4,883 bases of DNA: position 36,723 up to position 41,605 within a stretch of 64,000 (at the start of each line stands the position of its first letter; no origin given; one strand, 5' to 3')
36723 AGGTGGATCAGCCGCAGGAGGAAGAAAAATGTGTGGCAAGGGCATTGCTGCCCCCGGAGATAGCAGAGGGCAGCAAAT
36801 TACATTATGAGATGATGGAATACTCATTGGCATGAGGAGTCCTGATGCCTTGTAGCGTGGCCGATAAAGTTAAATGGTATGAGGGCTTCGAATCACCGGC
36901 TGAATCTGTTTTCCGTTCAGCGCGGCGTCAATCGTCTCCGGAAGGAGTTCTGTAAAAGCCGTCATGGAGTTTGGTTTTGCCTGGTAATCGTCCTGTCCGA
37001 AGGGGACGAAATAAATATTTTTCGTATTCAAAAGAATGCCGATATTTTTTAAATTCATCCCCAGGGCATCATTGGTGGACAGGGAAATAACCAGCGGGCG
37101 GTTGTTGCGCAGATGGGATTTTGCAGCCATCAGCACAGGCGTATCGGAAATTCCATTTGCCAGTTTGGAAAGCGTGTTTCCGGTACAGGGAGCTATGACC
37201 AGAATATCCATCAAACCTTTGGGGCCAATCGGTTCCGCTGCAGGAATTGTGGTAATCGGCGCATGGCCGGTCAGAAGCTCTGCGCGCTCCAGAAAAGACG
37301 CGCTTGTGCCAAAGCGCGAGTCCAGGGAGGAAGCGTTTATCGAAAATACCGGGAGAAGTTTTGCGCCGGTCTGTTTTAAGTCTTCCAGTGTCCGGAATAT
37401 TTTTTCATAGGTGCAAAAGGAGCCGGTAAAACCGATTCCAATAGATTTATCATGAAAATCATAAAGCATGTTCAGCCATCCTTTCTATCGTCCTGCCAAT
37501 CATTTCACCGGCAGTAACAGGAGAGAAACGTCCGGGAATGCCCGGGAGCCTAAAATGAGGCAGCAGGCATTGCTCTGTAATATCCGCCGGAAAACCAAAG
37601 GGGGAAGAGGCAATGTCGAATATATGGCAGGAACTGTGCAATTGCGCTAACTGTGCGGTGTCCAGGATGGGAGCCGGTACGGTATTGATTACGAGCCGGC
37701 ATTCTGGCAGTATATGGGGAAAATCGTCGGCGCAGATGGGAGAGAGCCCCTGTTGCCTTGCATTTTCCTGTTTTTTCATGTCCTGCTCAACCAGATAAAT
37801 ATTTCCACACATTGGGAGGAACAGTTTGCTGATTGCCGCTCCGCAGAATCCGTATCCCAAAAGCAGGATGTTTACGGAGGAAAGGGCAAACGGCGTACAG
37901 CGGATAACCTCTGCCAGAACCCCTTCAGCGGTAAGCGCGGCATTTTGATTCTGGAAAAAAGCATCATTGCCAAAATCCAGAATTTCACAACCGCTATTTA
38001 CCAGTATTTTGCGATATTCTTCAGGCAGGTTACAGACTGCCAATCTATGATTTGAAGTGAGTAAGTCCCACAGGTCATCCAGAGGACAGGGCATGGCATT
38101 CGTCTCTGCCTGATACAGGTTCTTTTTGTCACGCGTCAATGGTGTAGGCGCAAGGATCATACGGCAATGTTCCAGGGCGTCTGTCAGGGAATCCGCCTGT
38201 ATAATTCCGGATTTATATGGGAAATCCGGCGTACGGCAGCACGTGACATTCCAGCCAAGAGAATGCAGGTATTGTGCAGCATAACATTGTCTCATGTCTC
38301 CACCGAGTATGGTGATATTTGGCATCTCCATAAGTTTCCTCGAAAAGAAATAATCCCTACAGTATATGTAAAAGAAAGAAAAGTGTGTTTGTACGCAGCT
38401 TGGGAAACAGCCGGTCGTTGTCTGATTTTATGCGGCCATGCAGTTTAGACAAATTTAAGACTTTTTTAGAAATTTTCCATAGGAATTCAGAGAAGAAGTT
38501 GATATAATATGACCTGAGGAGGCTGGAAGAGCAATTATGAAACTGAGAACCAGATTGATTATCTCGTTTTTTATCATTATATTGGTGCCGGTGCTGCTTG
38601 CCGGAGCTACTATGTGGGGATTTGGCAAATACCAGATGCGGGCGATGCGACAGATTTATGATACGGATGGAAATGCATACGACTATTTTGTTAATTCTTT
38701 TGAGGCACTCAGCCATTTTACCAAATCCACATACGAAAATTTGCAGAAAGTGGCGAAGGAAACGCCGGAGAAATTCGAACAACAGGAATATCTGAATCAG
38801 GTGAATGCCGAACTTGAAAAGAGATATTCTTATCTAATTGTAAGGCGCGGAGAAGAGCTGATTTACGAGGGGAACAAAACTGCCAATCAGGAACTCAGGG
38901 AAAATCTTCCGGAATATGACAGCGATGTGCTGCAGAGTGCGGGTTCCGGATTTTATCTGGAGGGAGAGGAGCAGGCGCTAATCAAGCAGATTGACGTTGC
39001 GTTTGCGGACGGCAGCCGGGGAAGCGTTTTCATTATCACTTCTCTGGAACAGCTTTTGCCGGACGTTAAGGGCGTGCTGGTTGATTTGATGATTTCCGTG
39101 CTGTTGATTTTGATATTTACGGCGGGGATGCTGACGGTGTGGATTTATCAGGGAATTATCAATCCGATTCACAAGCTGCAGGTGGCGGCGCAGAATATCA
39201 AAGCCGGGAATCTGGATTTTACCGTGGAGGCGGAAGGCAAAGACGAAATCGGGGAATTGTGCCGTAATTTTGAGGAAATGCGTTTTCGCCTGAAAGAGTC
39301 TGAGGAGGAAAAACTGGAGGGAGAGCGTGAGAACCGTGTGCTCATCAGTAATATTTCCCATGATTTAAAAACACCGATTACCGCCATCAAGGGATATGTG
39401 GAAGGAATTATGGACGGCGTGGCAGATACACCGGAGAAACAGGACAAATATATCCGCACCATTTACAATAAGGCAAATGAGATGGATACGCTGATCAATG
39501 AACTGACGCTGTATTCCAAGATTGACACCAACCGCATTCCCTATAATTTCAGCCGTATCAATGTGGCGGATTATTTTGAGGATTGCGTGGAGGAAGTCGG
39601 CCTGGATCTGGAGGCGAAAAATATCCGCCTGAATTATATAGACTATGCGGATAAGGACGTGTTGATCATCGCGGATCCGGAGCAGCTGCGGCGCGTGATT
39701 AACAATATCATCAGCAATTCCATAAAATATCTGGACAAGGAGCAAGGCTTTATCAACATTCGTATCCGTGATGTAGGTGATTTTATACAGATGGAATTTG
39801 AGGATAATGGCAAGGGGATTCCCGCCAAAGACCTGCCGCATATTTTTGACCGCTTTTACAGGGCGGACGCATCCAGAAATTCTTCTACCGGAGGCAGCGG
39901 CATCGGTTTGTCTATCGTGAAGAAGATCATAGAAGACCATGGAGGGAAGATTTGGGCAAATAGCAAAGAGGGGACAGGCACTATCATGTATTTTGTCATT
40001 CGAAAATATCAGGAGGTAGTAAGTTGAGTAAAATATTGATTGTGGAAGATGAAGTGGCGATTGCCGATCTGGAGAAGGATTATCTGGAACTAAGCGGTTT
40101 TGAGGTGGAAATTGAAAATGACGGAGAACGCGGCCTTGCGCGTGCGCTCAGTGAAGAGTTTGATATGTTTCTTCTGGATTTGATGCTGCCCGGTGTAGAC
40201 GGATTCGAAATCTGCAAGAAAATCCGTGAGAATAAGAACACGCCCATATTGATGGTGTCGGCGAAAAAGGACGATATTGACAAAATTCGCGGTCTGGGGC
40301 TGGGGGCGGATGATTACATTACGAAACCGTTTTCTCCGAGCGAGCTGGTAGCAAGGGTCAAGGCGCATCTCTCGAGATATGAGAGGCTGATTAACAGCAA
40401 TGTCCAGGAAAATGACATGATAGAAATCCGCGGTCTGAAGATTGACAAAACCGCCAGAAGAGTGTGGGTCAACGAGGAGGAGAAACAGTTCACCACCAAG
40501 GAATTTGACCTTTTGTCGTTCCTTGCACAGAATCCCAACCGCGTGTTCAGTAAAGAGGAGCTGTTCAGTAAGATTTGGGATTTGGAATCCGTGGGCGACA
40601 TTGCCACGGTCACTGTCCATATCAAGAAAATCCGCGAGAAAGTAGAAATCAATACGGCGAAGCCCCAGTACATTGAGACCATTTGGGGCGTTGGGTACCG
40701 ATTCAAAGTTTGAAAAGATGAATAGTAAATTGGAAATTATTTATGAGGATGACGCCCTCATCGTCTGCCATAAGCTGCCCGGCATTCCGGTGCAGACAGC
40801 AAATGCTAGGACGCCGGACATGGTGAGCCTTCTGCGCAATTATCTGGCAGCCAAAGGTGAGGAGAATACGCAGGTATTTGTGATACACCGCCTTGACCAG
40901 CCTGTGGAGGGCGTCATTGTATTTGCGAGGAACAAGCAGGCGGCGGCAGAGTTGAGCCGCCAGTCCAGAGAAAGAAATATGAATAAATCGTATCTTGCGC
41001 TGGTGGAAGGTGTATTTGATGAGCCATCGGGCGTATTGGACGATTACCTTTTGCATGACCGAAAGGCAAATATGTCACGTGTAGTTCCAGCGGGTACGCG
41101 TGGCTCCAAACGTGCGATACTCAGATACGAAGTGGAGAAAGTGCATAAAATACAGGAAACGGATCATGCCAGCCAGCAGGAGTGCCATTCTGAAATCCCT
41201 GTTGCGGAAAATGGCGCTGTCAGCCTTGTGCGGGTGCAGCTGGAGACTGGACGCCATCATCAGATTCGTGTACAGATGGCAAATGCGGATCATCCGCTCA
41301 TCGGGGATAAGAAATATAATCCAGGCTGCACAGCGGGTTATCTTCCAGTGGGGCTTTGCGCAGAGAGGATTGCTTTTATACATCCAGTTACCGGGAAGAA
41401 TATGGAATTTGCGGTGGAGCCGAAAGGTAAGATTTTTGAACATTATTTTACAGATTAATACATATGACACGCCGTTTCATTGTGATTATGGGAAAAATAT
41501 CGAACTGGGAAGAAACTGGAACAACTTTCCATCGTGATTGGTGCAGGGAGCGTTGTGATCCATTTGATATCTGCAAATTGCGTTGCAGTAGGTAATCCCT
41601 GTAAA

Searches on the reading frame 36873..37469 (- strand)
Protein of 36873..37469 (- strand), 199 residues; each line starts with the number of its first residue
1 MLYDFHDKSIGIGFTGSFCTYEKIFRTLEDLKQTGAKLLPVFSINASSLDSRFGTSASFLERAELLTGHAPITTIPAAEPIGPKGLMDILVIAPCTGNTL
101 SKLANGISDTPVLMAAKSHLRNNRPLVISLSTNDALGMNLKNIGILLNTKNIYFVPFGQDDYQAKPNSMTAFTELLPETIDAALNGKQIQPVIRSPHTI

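Call 65: search_protein_families(library=pfam, proteins=[window:36873-37469:-], max_evalue=0.00001)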
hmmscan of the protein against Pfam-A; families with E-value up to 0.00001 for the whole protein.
window:36873-37469:- (199 aa): 1 family
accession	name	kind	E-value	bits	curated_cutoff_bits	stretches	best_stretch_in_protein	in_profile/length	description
PF02441.25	Flavoprotein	-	1.1e-30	106.9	22.7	1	8-178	1-150/162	Flavoprotein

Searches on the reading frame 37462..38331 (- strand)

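Call 66: search_protein_families(library=pfam, proteins=[window:37462-38331:-], max_evalue=0.00001)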
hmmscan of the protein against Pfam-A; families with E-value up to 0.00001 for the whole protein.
window:37462-38331:- (290 aa): 1 family
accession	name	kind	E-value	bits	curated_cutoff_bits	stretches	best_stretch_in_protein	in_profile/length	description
PF16924.11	DpaA_N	-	1.8e-16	60.8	29.2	1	5-120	1-115/116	Dipicolinate synthase subunit A N-terminal domain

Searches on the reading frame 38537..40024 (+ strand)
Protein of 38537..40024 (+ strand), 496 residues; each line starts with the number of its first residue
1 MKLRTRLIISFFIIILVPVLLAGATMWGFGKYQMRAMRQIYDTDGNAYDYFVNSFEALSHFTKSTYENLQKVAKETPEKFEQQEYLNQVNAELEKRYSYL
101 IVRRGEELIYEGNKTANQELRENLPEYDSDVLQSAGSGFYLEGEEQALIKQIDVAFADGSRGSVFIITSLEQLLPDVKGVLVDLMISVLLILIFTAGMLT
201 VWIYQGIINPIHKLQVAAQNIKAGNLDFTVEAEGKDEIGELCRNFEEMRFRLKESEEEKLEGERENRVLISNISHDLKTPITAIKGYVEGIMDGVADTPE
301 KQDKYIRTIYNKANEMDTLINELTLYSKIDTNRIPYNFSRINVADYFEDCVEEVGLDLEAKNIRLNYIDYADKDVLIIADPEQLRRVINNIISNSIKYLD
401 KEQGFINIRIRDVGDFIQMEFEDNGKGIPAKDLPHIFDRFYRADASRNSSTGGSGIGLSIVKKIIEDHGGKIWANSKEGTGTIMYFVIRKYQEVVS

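Call 66: search_protein_families(library=pfam, proteins=[window:38537-40024:+], max_evalue=0.00001)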
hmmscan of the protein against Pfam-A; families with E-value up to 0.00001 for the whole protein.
window:38537-40024:+ (496 aa): 3 families
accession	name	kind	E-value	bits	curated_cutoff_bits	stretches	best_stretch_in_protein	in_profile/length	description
PF02518.31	HATPase_c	-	2.1e-30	105.8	26.4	1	380-489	2-108/111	Histidine kinase-, DNA gyrase B-, and HSP90-like ATPase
PF00512.31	HisKA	-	2e-17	63.4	26.9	1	267-331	3-65/66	His Kinase A (phospho-acceptor) domain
PF00672.30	HAMP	-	2.1e-12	47.6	25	1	203-253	2-52/53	HAMP domain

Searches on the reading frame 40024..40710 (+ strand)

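Call 66: search_protein_families(library=pfam, proteins=[window:40024-40710:+], max_evalue=0.00001)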
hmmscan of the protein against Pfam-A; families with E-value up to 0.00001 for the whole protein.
window:40024-40710:+ (229 aa): 2 families
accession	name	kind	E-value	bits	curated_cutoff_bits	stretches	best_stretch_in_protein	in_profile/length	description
PF00072.30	Response_reg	-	2.8e-28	98.7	30.2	1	4-113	1-111/111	Response regulator receiver domain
PF00486.34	Trans_reg_C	-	5.3e-26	90.9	26.2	1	152-227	2-77/77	Transcriptional regulatory protein, C terminal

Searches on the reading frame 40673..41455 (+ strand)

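Call 66: search_protein_families(library=pfam, proteins=[window:40673-41455:+], max_evalue=0.00001)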
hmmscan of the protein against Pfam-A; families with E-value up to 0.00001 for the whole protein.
window:40673-41455:+ (261 aa): 1 family
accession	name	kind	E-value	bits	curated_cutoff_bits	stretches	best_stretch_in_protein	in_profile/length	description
PF00849.27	PseudoU_synth_2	-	5.1e-29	101.9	26.8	1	29-203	2-151/152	RNA pseudouridylate synthase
